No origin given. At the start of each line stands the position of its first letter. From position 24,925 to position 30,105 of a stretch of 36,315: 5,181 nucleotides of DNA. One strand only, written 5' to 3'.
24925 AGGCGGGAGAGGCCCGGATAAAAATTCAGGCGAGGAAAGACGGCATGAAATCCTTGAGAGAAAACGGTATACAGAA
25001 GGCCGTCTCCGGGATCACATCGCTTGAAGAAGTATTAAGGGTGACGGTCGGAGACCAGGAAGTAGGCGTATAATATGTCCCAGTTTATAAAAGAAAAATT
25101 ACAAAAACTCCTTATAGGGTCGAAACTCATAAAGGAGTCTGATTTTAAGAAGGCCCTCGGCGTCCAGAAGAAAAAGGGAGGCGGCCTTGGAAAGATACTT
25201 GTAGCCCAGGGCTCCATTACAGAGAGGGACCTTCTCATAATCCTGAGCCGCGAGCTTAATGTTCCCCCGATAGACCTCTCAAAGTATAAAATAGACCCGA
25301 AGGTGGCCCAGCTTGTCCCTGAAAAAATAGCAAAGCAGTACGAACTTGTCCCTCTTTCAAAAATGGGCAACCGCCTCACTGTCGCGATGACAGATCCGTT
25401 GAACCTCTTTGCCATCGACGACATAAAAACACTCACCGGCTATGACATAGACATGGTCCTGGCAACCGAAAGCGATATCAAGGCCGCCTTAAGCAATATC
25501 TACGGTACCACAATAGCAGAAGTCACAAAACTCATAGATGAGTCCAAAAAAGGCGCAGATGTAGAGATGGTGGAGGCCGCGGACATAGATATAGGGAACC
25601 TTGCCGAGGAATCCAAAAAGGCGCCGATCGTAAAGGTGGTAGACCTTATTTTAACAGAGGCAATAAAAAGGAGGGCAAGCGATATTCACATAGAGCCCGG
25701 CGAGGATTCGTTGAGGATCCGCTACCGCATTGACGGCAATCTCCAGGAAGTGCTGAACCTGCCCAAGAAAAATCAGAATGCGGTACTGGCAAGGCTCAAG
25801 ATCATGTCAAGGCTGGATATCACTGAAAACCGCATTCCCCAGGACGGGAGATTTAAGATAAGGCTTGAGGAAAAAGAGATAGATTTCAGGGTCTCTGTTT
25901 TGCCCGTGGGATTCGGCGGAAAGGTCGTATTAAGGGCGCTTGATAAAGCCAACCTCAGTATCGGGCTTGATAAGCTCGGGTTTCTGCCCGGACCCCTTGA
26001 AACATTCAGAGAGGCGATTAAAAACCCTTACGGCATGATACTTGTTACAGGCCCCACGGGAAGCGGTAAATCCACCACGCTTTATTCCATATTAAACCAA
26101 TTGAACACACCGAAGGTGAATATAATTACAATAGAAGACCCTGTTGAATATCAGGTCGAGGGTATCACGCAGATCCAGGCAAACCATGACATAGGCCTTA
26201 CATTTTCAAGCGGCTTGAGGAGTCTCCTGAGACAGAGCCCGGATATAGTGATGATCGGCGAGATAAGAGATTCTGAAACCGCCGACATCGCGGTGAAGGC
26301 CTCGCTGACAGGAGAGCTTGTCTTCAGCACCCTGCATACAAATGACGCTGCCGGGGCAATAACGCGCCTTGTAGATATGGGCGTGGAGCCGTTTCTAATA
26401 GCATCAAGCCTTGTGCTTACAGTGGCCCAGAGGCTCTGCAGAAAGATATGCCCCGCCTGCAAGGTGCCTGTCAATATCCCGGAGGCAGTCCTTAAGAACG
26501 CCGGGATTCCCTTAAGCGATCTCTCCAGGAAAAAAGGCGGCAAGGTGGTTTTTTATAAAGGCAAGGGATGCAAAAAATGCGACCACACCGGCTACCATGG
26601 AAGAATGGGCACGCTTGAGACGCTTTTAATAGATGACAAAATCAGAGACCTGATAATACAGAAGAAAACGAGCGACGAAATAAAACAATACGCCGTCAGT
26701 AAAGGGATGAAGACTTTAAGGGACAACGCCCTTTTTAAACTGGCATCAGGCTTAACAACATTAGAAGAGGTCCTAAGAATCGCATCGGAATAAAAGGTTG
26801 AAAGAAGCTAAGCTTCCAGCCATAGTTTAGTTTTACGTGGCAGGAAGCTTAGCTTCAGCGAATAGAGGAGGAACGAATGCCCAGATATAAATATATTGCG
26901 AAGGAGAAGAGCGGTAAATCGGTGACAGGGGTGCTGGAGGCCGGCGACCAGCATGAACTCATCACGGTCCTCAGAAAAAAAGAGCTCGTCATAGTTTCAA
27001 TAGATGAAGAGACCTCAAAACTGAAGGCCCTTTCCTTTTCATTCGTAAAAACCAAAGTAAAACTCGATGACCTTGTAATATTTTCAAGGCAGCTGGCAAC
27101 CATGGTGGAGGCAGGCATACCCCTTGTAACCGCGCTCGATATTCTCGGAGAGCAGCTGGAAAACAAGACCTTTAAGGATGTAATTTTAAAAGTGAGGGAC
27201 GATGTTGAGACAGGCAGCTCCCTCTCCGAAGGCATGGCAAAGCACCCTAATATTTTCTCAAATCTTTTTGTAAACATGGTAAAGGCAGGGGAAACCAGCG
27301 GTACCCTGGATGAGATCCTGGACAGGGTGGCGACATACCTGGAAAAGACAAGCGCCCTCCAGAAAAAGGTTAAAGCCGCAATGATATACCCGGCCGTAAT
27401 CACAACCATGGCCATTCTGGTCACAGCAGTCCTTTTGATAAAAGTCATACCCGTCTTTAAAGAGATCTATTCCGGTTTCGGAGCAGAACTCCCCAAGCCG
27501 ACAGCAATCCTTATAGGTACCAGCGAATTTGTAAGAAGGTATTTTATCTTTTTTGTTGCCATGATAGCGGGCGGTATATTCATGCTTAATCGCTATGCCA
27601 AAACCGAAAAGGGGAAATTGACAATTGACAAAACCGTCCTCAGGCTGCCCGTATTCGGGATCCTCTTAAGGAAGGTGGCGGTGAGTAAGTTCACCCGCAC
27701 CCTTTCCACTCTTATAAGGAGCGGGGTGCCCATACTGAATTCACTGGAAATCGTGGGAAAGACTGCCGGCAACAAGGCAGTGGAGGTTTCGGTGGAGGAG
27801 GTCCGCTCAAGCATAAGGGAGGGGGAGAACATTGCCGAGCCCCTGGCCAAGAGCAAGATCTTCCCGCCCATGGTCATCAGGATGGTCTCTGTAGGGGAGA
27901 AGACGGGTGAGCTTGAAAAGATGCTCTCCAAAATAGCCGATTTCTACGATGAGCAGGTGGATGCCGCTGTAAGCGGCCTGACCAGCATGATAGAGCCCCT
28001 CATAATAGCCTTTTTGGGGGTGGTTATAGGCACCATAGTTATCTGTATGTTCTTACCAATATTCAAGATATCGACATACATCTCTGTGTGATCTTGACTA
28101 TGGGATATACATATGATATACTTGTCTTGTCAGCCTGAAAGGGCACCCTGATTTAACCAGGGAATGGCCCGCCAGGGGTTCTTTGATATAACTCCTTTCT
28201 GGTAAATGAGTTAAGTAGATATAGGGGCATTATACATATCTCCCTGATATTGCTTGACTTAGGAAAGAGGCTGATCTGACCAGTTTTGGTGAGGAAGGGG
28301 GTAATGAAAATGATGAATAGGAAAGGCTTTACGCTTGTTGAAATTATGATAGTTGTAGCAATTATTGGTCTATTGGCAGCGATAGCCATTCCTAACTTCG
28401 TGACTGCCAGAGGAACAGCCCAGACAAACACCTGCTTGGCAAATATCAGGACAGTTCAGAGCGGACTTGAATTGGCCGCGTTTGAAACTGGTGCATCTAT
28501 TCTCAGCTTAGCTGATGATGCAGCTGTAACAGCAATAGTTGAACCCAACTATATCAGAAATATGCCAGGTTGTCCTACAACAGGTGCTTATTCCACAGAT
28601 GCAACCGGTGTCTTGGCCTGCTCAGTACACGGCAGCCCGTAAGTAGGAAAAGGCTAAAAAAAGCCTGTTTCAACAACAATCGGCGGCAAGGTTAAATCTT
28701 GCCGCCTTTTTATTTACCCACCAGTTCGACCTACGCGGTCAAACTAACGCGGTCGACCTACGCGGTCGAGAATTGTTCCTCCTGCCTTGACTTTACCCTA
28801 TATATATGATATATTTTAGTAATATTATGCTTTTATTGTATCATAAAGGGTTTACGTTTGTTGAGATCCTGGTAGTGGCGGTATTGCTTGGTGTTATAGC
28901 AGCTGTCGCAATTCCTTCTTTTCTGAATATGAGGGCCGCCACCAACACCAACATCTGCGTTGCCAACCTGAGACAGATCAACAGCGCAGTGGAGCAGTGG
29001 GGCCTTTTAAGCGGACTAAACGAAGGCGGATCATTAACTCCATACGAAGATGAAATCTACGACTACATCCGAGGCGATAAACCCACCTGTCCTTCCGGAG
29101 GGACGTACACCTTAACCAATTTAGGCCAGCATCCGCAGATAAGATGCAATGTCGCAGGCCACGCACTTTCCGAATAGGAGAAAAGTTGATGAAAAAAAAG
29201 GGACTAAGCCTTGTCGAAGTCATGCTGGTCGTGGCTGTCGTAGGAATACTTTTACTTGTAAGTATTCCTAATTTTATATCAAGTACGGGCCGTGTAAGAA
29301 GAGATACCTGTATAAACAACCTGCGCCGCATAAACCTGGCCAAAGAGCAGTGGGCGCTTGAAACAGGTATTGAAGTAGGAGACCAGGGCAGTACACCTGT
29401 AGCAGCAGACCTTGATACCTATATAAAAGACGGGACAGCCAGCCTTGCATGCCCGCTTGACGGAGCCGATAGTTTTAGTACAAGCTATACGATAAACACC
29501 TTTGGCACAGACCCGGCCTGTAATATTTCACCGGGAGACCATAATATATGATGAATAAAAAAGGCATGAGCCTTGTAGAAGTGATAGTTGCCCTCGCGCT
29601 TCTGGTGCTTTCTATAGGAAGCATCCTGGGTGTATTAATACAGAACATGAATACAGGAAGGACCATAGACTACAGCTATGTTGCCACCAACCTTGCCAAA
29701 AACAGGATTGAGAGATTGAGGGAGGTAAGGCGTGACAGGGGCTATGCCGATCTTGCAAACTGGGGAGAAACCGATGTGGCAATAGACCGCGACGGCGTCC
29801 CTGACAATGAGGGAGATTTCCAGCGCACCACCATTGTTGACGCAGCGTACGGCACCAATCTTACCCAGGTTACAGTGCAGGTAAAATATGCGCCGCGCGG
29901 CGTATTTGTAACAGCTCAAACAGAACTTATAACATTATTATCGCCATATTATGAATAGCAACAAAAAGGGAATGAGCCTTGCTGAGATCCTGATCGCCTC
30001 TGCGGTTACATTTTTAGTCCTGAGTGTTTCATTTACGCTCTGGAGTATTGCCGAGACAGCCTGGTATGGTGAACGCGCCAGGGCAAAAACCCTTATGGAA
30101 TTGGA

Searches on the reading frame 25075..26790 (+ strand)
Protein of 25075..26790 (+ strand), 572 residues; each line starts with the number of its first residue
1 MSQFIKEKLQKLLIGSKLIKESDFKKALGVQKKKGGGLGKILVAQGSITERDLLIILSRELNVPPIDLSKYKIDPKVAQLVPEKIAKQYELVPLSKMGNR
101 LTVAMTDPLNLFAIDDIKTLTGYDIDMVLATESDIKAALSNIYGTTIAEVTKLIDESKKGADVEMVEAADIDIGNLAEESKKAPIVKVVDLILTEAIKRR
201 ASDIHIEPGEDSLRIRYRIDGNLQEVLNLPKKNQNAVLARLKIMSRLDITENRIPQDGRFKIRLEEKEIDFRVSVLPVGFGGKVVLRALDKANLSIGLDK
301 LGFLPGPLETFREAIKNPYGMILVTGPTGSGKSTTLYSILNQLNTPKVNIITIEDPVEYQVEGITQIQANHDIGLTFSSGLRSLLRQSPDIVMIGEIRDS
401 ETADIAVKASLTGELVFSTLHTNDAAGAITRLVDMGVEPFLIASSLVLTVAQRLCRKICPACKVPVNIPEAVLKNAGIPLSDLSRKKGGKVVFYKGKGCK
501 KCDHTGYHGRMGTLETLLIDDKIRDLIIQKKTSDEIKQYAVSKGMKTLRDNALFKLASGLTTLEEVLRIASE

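Call 3: search_protein_families(library=pfam, proteins=[window:25075-26790:+], max_evalue=0.01)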
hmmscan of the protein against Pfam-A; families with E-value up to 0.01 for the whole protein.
window:25075-26790:+ (572 aa): 10 families
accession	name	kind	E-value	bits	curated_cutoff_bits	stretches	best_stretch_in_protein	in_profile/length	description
PF00437.27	T2SSE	-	8.4e-138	459.5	24.9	1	179-568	2-370/370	Type II/IV secretion system protein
PF05157.20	MshEN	-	6.7e-24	84.1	23.1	1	61-146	1-87/90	MshEN domain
PF13401.12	AAA_22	-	9.3e-05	23.2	27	1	320-359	6-45/130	AAA domain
PF25199.1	nSTAND_NTPase5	-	0.0004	20.7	34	1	316-362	38-85/145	Novel STAND NTPase 5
PF13191.12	AAA_16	-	0.00065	20.7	32.6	1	317-356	23-60/167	AAA ATPase domain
PF20720.3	nSTAND3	-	0.0008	19.6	27.2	1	318-358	16-56/155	Novel STAND NTPase 3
PF13173.12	AAA_14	-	0.0013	19.2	27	1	321-409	4-83/129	AAA domain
PF13555.12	AAA_29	-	0.0015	18.7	27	1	318-336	21-39/61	P-loop containing region of AAA domain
PF01935.23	DUF87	-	0.0025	18.4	23.2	1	323-351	27-56/220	Helicase HerA, central domain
PF12775.13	AAA_7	-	0.0049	16.9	25.8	0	322-353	36-67/181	P-loop containing dynein motor region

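Call 4: search_protein_families(library=ncbifam, proteins=[window:25075-26790:+], max_evalue=0.01)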
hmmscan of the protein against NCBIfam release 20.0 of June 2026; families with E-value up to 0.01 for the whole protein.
window:25075-26790:+ (572 aa): 22 families
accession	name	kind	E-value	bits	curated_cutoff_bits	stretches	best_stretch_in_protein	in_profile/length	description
TIGR02538.1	type_IV_pilB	equivalog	2.4e-198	660.3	675.65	1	8-570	1-562/564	type IV-A pilus assembly ATPase PilB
TIGR02533.1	type_II_gspE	equivalog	2.8e-185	616.6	630.25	1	81-569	4-485/486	type II secretion system ATPase GspE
NF053534.1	T4PilAsmATPsTfpB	equivalog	2.3e-141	472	850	1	47-570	62-582/584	type IV pilus assembly ATPase TfpB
NF007755.0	PRK10436.1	equivalog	9.3e-135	449.9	617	1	84-570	12-459/465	type II secretion system protein GspE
NF041000.1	ATPase_ComGA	equivalog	2.4e-76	256.3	300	1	192-456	3-266/267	competence type IV pilus ATPase ComGA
TIGR01420.1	pilT_fam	subfamily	7.3e-57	193.1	319.1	1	191-457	4-270/343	PilT/PilU family type 4a pilus ATPase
TIGR02525.1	plasmid_TraJ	equivalog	1e-25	90.5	368.3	1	314-435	144-272/372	plasmid transfer ATPase TraJ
TIGR02524.1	dot_icm_DotB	equivalog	5.3e-22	78.5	463.3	1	312-434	127-258/358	Dot/Icm type IV secretion system ATPase DotB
TIGR02782.1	TrbB_P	equivalog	3.7e-15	56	304.55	1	312-434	130-254/303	P-type conjugative transfer ATPase TrbB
NF008411.1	PRK11234.1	equivalog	3.3e-14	52.2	1170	1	7-154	482-629/723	cyclic di-3',5'-guanylate-activated glycosyltransferase NfrB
NF058587.1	archaellum_moto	equivalog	3.8e-14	52.3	550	1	322-434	278-395/527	archaellum flagellar ATPase motor FlaI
NF010469.0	PRK13894.1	subfamily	5.5e-14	52.2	508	1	311-433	142-265/320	conjugal transfer ATPase TrbB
NF012033.0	PRK15489.1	equivalog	5.2e-13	48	537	1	6-147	490-631/703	glycosyl transferase family protein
TIGR02788.1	VirB11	equivalog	3.3e-12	46.1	249.95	1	311-436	137-266/308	P-type DNA transfer ATPase VirB11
TIGR03819.1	heli_sec_ATPase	hypoth_equivalog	4.5e-12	45.8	373.15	1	283-438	141-303/340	TadA family conjugal transfer-associated ATPase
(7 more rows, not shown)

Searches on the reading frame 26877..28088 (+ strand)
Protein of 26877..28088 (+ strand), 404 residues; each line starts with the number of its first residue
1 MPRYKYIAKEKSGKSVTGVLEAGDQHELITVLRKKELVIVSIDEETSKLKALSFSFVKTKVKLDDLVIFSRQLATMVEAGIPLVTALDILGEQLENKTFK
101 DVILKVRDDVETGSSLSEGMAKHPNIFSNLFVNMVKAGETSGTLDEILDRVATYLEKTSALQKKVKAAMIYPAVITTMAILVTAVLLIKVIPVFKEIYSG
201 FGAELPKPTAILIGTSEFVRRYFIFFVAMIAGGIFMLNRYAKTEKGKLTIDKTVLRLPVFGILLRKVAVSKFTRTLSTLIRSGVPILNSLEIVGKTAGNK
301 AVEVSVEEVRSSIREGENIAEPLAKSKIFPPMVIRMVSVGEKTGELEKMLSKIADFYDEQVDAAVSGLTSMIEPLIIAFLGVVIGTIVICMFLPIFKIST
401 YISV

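Call 3: search_protein_families(library=pfam, proteins=[window:26877-28088:+], max_evalue=0.01)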
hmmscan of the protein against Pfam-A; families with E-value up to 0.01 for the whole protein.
window:26877-28088:+ (404 aa): 1 family
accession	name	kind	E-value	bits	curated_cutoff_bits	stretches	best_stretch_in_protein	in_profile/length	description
PF00482.28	T2SSF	-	1e-69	232.7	25.2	2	69-192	1-125/125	Type II secretion system (T2SS), protein F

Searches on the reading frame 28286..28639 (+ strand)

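Call 43: search_protein_families(library=pfam, proteins=[window:28286-28639:+], max_evalue=0.01)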
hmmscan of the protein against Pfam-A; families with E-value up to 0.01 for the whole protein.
window:28286-28639:+ (118 aa): 1 family
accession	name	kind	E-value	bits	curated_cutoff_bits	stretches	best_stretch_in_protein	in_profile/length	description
PF07963.17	N_methyl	-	3e-09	36.5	21.2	1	9-35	1-27/27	Prokaryotic N-terminal methylation motif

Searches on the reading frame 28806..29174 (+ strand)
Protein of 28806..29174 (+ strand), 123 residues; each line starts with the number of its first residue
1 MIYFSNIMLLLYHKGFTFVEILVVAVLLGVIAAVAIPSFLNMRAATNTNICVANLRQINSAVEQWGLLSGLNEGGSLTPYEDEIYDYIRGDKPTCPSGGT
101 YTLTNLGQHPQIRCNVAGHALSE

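Call 43: search_protein_families(library=pfam, proteins=[window:28806-29174:+], max_evalue=0.01)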
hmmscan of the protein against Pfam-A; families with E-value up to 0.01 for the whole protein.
window:28806-29174:+ (123 aa): 1 family
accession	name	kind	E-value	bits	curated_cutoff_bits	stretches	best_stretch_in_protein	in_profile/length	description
PF07963.17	N_methyl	-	1.2e-05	25.1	21.2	1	13-36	4-27/27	Prokaryotic N-terminal methylation motif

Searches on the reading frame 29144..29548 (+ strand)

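Call 43: search_protein_families(library=pfam, proteins=[window:29144-29548:+], max_evalue=0.01)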
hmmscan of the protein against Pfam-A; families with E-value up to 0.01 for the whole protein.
window:29144-29548:+ (135 aa): 1 family
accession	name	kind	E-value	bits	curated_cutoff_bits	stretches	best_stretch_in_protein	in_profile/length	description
PF07963.17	N_methyl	-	5.2e-05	23.1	21.2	1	16-40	2-26/27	Prokaryotic N-terminal methylation motif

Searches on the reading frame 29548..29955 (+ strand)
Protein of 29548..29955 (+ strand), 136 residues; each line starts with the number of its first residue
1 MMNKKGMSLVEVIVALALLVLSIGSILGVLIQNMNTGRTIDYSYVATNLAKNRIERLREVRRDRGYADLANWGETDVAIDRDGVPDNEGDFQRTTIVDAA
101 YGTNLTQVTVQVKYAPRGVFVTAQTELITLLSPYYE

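Call 43: search_protein_families(library=pfam, proteins=[window:29548-29955:+], max_evalue=0.01)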
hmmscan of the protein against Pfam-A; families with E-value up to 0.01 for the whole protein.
window:29548-29955:+ (136 aa): 1 family
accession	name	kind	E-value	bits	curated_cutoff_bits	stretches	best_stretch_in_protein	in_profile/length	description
PF07963.17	N_methyl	-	4.3e-05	23.3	21.2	1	1-26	1-26/27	Prokaryotic N-terminal methylation motif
